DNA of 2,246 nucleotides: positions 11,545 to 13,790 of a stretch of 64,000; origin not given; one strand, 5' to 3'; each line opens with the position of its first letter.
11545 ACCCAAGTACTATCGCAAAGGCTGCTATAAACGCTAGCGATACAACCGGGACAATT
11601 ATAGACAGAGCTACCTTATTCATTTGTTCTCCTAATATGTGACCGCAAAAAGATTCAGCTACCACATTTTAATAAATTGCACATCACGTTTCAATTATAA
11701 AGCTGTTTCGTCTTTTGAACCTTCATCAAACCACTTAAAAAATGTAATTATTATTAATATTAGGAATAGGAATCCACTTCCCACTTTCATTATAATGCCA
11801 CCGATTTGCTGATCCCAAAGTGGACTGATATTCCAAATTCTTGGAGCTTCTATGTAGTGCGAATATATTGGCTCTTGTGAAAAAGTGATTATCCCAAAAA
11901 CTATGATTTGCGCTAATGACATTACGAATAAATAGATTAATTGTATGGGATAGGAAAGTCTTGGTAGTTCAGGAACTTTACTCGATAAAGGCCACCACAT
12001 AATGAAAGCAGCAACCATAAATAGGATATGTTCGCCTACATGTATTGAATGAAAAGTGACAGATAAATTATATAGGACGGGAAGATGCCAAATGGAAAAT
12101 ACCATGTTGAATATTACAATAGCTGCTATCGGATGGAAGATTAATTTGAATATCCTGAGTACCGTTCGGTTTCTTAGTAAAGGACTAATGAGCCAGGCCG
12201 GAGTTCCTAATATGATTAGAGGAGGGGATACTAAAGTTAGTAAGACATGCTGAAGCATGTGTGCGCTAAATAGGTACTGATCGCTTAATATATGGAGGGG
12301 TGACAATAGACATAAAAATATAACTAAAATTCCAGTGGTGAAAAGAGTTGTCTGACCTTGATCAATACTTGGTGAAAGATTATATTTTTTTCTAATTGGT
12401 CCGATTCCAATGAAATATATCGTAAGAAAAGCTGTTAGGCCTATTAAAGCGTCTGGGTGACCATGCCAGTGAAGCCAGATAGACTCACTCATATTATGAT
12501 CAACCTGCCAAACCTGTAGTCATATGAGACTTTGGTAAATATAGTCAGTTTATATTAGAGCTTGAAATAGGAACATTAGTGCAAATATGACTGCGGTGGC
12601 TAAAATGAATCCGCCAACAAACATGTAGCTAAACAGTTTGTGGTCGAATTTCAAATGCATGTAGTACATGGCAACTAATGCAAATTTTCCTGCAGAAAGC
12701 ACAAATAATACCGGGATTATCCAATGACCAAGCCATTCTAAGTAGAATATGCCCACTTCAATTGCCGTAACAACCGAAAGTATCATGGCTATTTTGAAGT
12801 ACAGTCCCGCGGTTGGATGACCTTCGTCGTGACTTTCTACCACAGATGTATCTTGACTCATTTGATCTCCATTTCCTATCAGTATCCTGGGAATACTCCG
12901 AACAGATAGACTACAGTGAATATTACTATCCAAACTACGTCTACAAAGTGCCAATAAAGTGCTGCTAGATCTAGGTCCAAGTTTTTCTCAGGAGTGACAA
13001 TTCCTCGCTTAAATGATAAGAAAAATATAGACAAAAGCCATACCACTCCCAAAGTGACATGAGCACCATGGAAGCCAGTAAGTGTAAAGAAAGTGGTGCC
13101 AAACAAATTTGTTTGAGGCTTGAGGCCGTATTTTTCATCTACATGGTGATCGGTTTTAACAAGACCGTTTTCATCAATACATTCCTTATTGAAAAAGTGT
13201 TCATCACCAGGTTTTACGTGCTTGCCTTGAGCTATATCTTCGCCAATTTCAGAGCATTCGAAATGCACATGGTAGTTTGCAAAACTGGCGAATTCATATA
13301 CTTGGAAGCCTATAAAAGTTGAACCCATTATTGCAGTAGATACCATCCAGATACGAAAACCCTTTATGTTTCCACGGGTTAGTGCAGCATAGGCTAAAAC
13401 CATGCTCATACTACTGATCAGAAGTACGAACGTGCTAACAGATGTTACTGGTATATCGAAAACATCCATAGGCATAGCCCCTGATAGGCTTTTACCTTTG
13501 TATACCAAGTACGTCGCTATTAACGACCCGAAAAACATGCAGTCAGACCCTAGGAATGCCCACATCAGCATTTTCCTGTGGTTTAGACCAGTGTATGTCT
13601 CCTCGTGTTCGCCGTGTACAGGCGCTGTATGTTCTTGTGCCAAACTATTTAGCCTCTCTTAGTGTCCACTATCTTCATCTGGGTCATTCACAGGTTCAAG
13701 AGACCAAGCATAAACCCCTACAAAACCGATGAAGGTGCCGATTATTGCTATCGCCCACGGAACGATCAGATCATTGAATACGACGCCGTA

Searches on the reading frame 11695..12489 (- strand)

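Call 63: search_protein_families(library=pfam, proteins=[window:11695-12489:-], max_evalue=0.0001)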
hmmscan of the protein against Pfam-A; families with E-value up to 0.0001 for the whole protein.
window:11695-12489:- (264 aa): 1 family
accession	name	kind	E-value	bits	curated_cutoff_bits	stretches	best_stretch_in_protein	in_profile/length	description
PF09678.15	Caa3_CtaG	-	3.3e-58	197.3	27.7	1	24-254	2-235/237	Cytochrome c oxidase caa3 assembly factor (Caa3_CtaG)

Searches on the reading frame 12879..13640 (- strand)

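Call 63: search_protein_families(library=pfam, proteins=[window:12879-13640:-], max_evalue=0.0001)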
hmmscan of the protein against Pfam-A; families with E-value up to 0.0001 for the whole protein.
window:12879-13640:- (253 aa): 1 family
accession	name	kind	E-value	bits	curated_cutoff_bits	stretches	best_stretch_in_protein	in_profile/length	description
PF00510.24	COX3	-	2.8e-17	63.9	23.8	1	179-248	189-257/258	Cytochrome c oxidase subunit III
